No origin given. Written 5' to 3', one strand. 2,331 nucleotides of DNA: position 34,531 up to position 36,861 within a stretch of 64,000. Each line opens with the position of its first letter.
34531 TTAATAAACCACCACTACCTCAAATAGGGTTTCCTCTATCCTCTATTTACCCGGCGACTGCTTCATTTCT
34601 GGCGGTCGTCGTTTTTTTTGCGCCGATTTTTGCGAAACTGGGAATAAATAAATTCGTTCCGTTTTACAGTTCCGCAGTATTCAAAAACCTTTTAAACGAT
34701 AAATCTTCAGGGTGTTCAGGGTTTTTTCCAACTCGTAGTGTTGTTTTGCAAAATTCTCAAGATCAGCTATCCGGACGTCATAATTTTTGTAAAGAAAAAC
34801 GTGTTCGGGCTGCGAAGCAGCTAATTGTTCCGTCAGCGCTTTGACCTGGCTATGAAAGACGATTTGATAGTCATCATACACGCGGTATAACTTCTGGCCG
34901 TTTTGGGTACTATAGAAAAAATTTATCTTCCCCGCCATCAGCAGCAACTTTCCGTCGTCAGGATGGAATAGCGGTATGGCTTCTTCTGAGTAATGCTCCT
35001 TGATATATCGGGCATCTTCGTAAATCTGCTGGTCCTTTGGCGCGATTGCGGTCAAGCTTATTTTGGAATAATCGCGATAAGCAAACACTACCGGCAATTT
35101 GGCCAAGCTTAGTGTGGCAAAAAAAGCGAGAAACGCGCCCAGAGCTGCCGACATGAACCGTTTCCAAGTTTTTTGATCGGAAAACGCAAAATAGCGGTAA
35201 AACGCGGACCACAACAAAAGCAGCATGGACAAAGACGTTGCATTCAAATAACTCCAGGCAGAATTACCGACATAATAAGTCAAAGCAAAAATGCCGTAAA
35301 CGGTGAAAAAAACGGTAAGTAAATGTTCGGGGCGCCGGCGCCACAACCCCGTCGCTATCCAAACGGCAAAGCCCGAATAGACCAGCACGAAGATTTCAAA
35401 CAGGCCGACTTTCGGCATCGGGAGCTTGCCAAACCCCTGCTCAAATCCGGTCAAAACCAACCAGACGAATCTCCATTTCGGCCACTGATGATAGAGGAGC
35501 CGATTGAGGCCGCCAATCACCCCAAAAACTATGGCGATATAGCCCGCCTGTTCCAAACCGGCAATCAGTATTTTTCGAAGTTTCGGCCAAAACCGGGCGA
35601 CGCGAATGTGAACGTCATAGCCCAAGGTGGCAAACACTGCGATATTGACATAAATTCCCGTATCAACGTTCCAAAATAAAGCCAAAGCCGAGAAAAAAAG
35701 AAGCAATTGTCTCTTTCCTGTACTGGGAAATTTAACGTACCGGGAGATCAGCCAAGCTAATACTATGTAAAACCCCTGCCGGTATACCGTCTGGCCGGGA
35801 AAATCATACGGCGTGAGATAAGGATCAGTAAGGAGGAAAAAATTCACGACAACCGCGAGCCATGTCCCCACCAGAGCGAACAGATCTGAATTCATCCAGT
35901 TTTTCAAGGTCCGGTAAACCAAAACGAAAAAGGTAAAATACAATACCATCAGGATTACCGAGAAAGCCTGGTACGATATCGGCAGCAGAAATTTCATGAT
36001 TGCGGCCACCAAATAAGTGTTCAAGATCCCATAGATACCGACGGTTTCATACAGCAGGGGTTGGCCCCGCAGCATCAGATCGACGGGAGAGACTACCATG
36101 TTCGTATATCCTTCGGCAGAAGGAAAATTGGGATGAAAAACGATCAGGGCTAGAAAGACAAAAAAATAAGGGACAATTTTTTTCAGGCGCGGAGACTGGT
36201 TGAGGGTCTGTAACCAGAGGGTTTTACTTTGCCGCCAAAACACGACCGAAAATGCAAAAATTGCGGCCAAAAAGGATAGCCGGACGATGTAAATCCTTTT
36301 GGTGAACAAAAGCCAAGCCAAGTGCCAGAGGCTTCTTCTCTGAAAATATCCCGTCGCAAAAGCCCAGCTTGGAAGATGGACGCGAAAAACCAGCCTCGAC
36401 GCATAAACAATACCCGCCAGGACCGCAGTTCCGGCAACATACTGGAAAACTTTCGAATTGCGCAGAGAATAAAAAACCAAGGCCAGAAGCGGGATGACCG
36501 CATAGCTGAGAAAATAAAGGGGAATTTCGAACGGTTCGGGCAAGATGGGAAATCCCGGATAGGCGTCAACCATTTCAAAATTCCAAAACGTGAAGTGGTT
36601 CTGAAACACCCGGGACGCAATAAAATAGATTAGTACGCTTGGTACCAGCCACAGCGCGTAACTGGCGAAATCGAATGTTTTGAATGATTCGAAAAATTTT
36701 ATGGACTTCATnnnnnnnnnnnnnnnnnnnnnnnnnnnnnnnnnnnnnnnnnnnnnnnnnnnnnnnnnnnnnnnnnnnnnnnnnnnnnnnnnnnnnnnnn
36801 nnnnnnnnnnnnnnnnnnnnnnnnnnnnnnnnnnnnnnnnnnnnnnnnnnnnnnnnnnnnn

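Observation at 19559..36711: Two paralogous 676-aa polytopic membrane proteins plus a YfhO-like protein and GtrA/GtrB-like genes: a multi-copy extracytoplasmic (GT-C type) glycosylation set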

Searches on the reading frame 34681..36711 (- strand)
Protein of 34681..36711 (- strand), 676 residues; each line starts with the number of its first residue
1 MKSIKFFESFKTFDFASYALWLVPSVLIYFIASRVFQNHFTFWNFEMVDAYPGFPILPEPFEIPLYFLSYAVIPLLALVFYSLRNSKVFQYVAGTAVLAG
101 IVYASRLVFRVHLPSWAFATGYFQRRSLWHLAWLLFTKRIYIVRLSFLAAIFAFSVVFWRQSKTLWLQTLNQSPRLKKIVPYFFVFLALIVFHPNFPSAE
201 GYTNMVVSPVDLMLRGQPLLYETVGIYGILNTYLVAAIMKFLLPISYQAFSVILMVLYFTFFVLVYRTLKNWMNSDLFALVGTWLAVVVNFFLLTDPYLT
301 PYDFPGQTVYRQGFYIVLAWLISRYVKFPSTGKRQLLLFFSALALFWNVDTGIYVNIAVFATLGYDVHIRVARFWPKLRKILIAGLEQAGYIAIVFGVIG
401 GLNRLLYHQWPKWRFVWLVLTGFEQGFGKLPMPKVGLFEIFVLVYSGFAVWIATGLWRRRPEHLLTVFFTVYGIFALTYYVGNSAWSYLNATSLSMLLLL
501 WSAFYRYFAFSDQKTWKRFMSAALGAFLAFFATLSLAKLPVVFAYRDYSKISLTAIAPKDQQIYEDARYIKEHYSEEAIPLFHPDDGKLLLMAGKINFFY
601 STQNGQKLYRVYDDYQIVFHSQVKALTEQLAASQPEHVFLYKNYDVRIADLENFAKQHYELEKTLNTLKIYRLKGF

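Call 5: search_protein_families(library=pfam, proteins=[window:34681-36711:-], max_evalue=0.01)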
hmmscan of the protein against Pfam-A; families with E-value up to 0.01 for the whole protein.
window:34681-36711:- (676 aa): 0 families

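Call 9: find_homologous_proteins(query=window:34681-36711:-)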
Query window:34681-36711:- (676 aa): 9 proteins with E <= 0.001 among 8000 candidates.
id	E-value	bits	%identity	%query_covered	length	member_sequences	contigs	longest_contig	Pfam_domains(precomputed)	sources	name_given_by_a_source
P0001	5.4e-194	664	46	99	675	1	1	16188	-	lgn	-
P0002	2.0e-181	623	45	99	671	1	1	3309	-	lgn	-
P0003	3.0e-177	609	44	99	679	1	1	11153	-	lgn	-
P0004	6.5e-170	585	42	99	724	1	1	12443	-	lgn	-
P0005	7.0e-166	572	45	92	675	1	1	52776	-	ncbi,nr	ncbi:hypothetical protein HYZ80_03630 [Candidatus Parcubacteria bacterium]|nr:hypothetical protein [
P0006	1.2e-164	567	42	96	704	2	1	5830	-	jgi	-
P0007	8.9e-160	551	43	98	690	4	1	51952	-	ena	-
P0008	5.3e-146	506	42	97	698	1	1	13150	-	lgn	-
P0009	1.4e-138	481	38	96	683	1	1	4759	-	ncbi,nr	ncbi:MAG: hypothetical protein PHI63_06455 [Patescibacteria group bacterium]|nr:hypothetical protein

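Call 13: search_solved_structures(query=A1, max_evalue=10)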
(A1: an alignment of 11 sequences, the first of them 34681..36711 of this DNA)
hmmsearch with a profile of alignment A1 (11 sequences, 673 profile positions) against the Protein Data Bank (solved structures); distinct sequences matched with E-value up to 10: 4.
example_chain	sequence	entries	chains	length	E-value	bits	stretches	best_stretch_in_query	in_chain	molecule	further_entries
8wdu_D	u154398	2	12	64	0.63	11.5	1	124-178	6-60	Antenna complex alpha/beta subunit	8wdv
9h19_Aa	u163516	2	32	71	0.99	10.9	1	125-165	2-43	Light-harvesting protein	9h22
9d2b_F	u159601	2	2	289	4.5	8.7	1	605-655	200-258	HAUS augmin like complex subunit 6 L homeolog isoform X1 | HAUS augmin like complex subunit 6 L homeolog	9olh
8fck_F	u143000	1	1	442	9.6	7.6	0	605-655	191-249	HAUS augmin like complex subunit 6 L homeolog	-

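Call 14: search_protein_families(library=ncbifam, proteins=[window:34681-36711:-], max_evalue=0.01)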
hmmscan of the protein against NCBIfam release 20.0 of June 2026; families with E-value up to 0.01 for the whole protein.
window:34681-36711:- (676 aa): 0 families

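Call 17: find_encoding_contigs(protein=P0005, flank=10000, max_places=3)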
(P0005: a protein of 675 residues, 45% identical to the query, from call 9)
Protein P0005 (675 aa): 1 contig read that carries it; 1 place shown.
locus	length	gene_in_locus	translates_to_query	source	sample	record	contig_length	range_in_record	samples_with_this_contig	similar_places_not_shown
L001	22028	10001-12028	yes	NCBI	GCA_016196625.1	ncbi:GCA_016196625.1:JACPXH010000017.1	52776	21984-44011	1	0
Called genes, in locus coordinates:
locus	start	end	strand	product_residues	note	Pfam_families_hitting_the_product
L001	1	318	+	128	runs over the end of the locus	PF14667:Polysacc_synt_C (weak), PF07883:Cupin_2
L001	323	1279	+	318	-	PF01408:GFO_IDH_MocA, PF02894:GFO_IDH_MocA_C, PF22725:GFO_IDH_MocA_C3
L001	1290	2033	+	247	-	PF00535:Glycos_transf_2, PF13641:Glyco_tranf_2_3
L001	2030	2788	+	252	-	PF00106:adh_short, PF01370:Epimerase (weak), PF08659:KR (weak), PF13460:NAD_binding_10 (weak), PF13561:adh_short_C2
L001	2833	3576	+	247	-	PF01209:Ubie_methyltran, PF13489:Methyltransf_23, PF13847:Methyltransf_31, PF08241:Methyltransf_11, PF08242:Methyltransf_12, PF13649:Methyltransf_25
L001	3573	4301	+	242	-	PF00535:Glycos_transf_2, PF13641:Glyco_tranf_2_3 (faint)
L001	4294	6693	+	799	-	PF09586:YfhO (faint)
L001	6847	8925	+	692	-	-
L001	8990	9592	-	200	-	PF13489:Methyltransf_23 (weak), PF13847:Methyltransf_31 (weak), PF08241:Methyltransf_11, PF08242:Methyltransf_12, PF13649:Methyltransf_25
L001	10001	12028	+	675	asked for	-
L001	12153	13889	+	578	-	-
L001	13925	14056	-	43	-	PF00464:SHMT (weak)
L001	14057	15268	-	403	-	PF01041:DegT_DnrJ_EryC1, PF01212:Beta_elim_lyase (faint)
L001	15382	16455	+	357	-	PF01073:3Beta_HSD, PF01370:Epimerase, PF02719:Polysacc_synt_2 (faint), PF07993:NAD_binding_4, PF16363:GDP_Man_Dehyd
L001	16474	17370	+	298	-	PF01370:Epimerase, PF02719:Polysacc_synt_2 (faint), PF04321:RmlD_sub_bind, PF07993:NAD_binding_4 (faint), PF16363:GDP_Man_Dehyd (faint), PF01073:3Beta_HSD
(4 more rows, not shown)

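Call 18: find_encoding_contigs(protein=P0007, flank=10000, max_places=3)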
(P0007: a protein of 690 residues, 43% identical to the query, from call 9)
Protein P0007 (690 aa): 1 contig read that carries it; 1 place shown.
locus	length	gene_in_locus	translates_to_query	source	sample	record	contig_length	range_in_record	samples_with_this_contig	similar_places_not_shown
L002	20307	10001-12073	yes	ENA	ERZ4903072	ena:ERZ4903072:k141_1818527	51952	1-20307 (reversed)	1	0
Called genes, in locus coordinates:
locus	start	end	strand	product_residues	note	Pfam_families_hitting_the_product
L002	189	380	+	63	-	-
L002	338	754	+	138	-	PF00293:NUDIX (weak)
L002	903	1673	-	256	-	-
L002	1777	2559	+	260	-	PF00483:NTP_transferase, PF12804:NTP_transf_3 (weak)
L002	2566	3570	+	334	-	PF01370:Epimerase, PF02719:Polysacc_synt_2, PF04321:RmlD_sub_bind, PF05368:NmrA (weak), PF01073:3Beta_HSD, PF07993:NAD_binding_4, PF16363:GDP_Man_Dehyd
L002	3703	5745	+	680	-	-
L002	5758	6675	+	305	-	PF01370:Epimerase, PF04321:RmlD_sub_bind, PF16363:GDP_Man_Dehyd (faint)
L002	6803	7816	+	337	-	PF00535:Glycos_transf_2, PF10111:Glyco_tranf_2_2 (weak)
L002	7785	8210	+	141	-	PF04138:GtrA_DPMS_TM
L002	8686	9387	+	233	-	PF13489:Methyltransf_23, PF22674:C2185-like_N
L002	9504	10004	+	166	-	PF13489:Methyltransf_23 (weak), PF13847:Methyltransf_31, PF08241:Methyltransf_11, PF08242:Methyltransf_12, PF13649:Methyltransf_25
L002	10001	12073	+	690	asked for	-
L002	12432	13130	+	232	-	PF05711:TylF, PF13578:Methyltransf_24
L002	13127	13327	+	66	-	PF12838:Fer4_7 (faint), PF12797:Fer4_2 (weak), PF12837:Fer4_6 (weak), PF00037:Fer4 (weak), PF13459:Fer4_15, PF14697:Fer4_21 (faint), PF13370:Fer4_13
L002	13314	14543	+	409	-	PF13186:SPASM (faint), PF13353:Fer4_12, PF04055:Radical_SAM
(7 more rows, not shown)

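Call 21: search_protein_representatives(alignment_id=A1)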
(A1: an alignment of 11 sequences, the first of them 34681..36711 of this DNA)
Query: 11 sequences, 673 profile positions. Proteins with E-value up to 0.001 (for the whole library): 1481; up to 1e-10: 759; up to 1e-30: 89. The best 150 are listed.
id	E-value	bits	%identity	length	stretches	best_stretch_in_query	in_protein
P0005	6.6e-289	976.5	-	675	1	1-623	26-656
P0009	3.9e-279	944.2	-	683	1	12-671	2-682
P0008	3.0e-277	938.0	-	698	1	5-672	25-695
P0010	1.9e-251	852.7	-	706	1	2-671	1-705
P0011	1.3e-228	777.3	-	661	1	12-671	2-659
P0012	2.9e-191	653.8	-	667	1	12-671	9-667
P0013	3.3e-174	597.5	-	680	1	9-671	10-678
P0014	3.3e-174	597.4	-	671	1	6-671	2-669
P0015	5.8e-161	553.7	-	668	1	5-671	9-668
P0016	1.9e-160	552.0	-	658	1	10-671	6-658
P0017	2.9e-159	548.0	-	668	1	5-671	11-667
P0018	8.2e-154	530.0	-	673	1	14-671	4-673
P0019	1.8e-146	505.8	-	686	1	11-671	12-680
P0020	3.9e-146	504.7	-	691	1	18-670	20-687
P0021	6.8e-139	480.7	-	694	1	5-671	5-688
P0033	1.1e-72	262.0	-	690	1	11-668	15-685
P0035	1.4e-60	221.9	-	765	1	34-597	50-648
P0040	1.4e-47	179.0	-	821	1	7-663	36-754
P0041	2.4e-47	178.2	-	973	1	142-605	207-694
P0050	1.6e-41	158.9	-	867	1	158-601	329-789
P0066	1.4e-34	136.0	-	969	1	59-661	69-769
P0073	4.0e-34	134.5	-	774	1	140-519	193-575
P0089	1.5e-31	126.0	-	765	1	140-531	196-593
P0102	2.4e-29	118.7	-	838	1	178-532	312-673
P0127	1.0e-25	106.8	-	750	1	197-496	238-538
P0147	1.9e-24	102.5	-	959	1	15-640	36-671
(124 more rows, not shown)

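Call 22: search_protein_families(library=pfam, proteins=[P0035, P0040, P0041, P0050, P0066, P0073, P0089, P0102, P0127, P0147], max_evalue=0.01)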
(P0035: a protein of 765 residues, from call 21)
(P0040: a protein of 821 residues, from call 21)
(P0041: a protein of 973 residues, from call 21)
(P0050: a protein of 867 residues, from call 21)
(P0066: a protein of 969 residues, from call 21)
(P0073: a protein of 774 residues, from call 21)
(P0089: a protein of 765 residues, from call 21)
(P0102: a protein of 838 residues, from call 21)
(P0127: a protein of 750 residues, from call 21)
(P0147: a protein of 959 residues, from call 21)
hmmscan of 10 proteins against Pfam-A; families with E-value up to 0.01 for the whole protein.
P0035 (765 aa): 0 families

P0040 (821 aa): 0 families

P0041 (973 aa): 1 family
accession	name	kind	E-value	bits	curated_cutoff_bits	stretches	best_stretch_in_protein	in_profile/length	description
PF13385.13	Laminin_G_3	-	8e-22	78.4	27.6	1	774-923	1-150/151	Concanavalin A-like lectin/glucanases superfamily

P0050 (867 aa): 1 family
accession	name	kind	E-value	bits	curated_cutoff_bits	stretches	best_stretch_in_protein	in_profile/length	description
PF00364.28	Biotin_lipoyl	-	1.8e-05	24.9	22.1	1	250-290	17-57/73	Biotin-requiring enzyme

P0066 (969 aa): 2 families
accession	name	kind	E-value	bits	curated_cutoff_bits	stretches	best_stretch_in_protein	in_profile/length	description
PF24517.2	CBM96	-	4.4e-24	85.6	26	1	785-948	4-155/164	Carbohydrate-binding module family 96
PF06848.17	Disaggr_repeat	-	2.7e-06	27.6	33.9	1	817-884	23-87/179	Disaggregatase related repeat domain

P0073 (774 aa): 0 families

P0089 (765 aa): 0 families

P0102 (838 aa): 0 families

P0127 (750 aa): 0 families

P0147 (959 aa): 2 families
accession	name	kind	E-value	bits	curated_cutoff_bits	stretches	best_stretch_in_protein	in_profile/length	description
PF13385.13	Laminin_G_3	-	1.4e-21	77.6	27.6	1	750-918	1-151/151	Concanavalin A-like lectin/glucanases superfamily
PF02210.31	Laminin_G_2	-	0.0026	18.6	22.9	1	816-907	31-123/126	Laminin G domain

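Call 23: predict_structure(alignment_id=A1)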
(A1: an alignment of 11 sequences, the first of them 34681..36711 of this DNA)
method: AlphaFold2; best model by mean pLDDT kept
length: 676 residues; sequences in the alignment: 11
mean_pLDDT: 77.1   pTM: 0.81
mean pLDDT of the five models: 77.1, 73.6, 73.5, 73.4, 72.8
residues with pLDDT >= 90: 206; 70-90: 262; 50-70: 149; < 50: 59
segments of 3 or more residues with pLDDT < 50: 1-4, 109-115, 198-204, 224-226, 296-309, 422-429, 484-487, 547-555
pLDDT, mean of each block of 10 residues (from residue 1): 49 77 89 77 63 61 80 90 79 75 61 50 68 68 84 89 73 87 90 59 52 67 55 68 55 79 93 93 87 51 39 79 93 93 82 88 94 92 94 89 77 64 43 66 92 88 94 83 52 85 88 75 91 84 54 54 91 91 83 85 73 74 91 94 85 94 95 88
secondary structure, 60 per line:
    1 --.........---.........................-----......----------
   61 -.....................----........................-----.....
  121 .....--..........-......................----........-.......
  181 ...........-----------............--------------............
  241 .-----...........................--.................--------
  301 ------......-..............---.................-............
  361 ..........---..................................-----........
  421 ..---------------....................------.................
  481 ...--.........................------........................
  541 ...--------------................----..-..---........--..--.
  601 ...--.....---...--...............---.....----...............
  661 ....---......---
elements in order (helices of 4 or more, strands of 3 or more residues): H3-11 H15-39 H45-49 H62-82 H87-110 H116-125 H128-137 H139-160 H165-172 H174-191 H203-214 H229-241 H247-273 H276-292 H307-312 H314-327 H331-347 H349-370 H374-407 H413-422 H438-457 H464-483 H486-510 H517-543 H558-573 H586-593 E600-603 E606-610 H620-633 E637-641 H646-658 E659-664 E668-673

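Call 25: fold_search(model_id=the predicted structure, library=pdb)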
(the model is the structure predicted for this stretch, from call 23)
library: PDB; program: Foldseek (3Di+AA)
matches with E <= 10: 379; with E <= 0.001: 0
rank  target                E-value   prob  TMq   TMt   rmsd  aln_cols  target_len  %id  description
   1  6ezn_F                1.1e-03  1.00  0.42  0.43  11.9       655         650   12  Cryo-EM structure of the yeast oligosaccharyltransferase (OST) complex (released 2018-01-17)
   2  8agb_A                4.6e-03  1.00  0.33  0.34  14.3       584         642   13  Structure of yeast oligosaccharylransferase complex with lipid-linked oligosaccharide bound (released 2022-12-07)
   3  8b6l_I                5.0e-03  1.00  0.33  0.33  18.0       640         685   11  Subtomogram average of the human Sec61-TRAP-OSTA-translocon (released 2022-12-07)
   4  5ogl_A                5.5e-03  1.00  0.29  0.28  14.8       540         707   12  Structure of bacterial oligosaccharyltransferase PglB in complex with an acceptor peptide and an lipid-linked oligosac (released 2017-10-25)
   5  8age_A                6.0e-03  1.00  0.41  0.43  11.8       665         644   12  Structure of yeast oligosaccharylransferase complex with acceptor peptide bound (released 2022-12-07)
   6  9i5k_A                6.2e-03  1.00  0.37  0.48   8.4       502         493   12  Structure of the Chaetomium thermophilum Pmt4 homodimer (C2 symmetry) (released 2025-12-24)
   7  9n9j_I                6.8e-03  1.00  0.36  0.35  13.5       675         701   12  Structure of a GRP94 folding intermediate engaged with a CCDC134- and FKBP11-bound secretory translocon (released 2025-11-19)
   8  6ftg_5                8.0e-03  1.00  0.43  0.45  13.3       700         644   10  Subtomogram average of OST-containing ribosome-translocon complexes from canine rough microsomal membranes (released 2018-03-21)
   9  6s7o_A                8.7e-03  1.00  0.44  0.45  12.3       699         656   10  Cryo-EM structure of human oligosaccharyltransferase complex OST-A (released 2019-12-18)
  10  6gxc_A                9.9e-03  1.00  0.36  0.34  10.7       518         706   12  Bacterial oligosaccharyltransferase PglB in complex with an inhibitory peptide and a reactive lipid-linked oligosaccha (released 2018-11-14)
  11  8agc_A                9.9e-03  1.00  0.37  0.37   9.6       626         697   12  Structure of yeast oligosaccharylransferase complex with lipid-linked oligosaccharide and non-acceptor peptide bound (released 2022-12-07)
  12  8if8_B                9.9e-03  1.00  0.40  0.43  13.6       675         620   13  Arabinosyltransferase AftA (released 2023-05-31)
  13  6s7t_A                1.2e-02  1.00  0.38  0.37  11.9       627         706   12  Cryo-EM structure of human oligosaccharyltransferase complex OST-B (released 2019-12-18)
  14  6c26_A                1.5e-02  1.00  0.40  0.42  11.2       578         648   13  The Cryo-EM structure of a eukaryotic oligosaccharyl transferase complex (released 2018-01-31)
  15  3waj                  1.5e-02  1.00  0.33  0.29  17.7       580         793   11  Crystal structure of the Archaeoglobus fulgidus oligosaccharyltransferase (O29867_ARCFU) complex with Zn and sulfate (released 2013-10-30)
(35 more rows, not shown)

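Call 30: search_protein_families(library=pfam, alignment_id=A3, max_evalue=1)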
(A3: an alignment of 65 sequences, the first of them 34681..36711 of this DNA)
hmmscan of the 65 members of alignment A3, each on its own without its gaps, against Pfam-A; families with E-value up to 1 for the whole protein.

A. member 1, window:34681-36711:- (676 aa): 0 families

B. families by the number of members that match (of 65 scanned): 27 families (the first 25 are shown)
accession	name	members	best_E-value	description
PF00364.28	Biotin_lipoyl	1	9.2e-05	Biotin-requiring enzyme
PF18917.5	LiaI-LiaF-like_TM1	1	0.004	LiaI-LiaF-like transmembrane region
PF09656.15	PGPGW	1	0.0061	Putative transmembrane protein (PGPGW)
PF23778.1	Phage_holin_2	1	0.0077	Putative phage holin family 2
PF11992.13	TgpA_N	1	0.0086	TgpA N-terminal domain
PF09990.14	DUF2231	1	0.0093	Predicted membrane protein (DUF2231)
PF24389.1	ORC-CDC6-like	1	0.012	ORC-CDC6-like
PF09813.14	Coa3_cc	1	0.026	Cytochrome c oxidase assembly factor 3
PF13188.13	PAS_8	1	0.03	PAS domain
PF20077.4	CcmD_alt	1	0.03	CcmD family protein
PF08592.16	Anthrone_oxy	1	0.034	Anthrone oxygenase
PF23410.3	Beta-prop_VPS8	1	0.055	Vps8 beta-propeller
PF12667.13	NigD_N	1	0.071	NigD-like N-terminal OB domain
PF01751.28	Toprim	1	0.074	Toprim domain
PF15932.10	DUF4748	1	0.087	Domain of unknown function (DUF4748)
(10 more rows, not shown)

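Call 36: search_solved_structures(query=A3, max_evalue=10)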
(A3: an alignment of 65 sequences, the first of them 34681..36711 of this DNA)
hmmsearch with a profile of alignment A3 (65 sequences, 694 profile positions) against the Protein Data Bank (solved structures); distinct sequences matched with E-value up to 10: 15.
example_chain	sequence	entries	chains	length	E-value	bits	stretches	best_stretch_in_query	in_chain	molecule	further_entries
3stg_A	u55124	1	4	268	0.28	12.7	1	599-662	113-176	2-dehydro-3-deoxyphosphooctonate aldolase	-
3stc_A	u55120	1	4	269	0.28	12.7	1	599-662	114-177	2-dehydro-3-deoxyphosphooctonate aldolase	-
3fyp_A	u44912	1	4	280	0.3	12.6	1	599-662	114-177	3-deoxy-D-manno-octulosonic acid 8-phosphate synthetase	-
3fyo_A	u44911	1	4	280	0.3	12.6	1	599-662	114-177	3-deoxy-D-manno-octulosonic acid 8-phosphate synthetase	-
3qq0_A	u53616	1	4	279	0.3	12.6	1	599-662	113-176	2-dehydro-3-deoxyphosphooctonate aldolase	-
3qq1_A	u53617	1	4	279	0.3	12.6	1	599-662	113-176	2-dehydro-3-deoxyphosphooctonate aldolase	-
2qkf_A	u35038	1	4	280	0.3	12.6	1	599-662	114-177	3-deoxy-D-manno-octulosonic acid 8- phosphate synthetase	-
3qpz_A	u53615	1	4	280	0.3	12.6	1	599-662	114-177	2-dehydro-3-deoxyphosphooctonate aldolase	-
3qpy_A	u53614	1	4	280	0.3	12.6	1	599-662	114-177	2-dehydro-3-deoxyphosphooctonate aldolase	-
3stf_A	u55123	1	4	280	0.3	12.6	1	599-662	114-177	2-dehydro-3-deoxyphosphooctonate aldolase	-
3ste_A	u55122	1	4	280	0.31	12.6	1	599-662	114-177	2-dehydro-3-deoxyphosphooctonate aldolase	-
4jtj_A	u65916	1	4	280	0.34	12.5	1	599-662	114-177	2-dehydro-3-deoxyphosphooctonate aldolase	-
4jtk_A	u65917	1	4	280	0.39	12.2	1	599-662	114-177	2-dehydro-3-deoxyphosphooctonate aldolase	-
4jtl_A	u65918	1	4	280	1.6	10.2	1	599-662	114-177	2-dehydro-3-deoxyphosphooctonate aldolase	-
4u5a_A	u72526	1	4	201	2.8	9.4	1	560-655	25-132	Sporozoite microneme protein essential for cell traversal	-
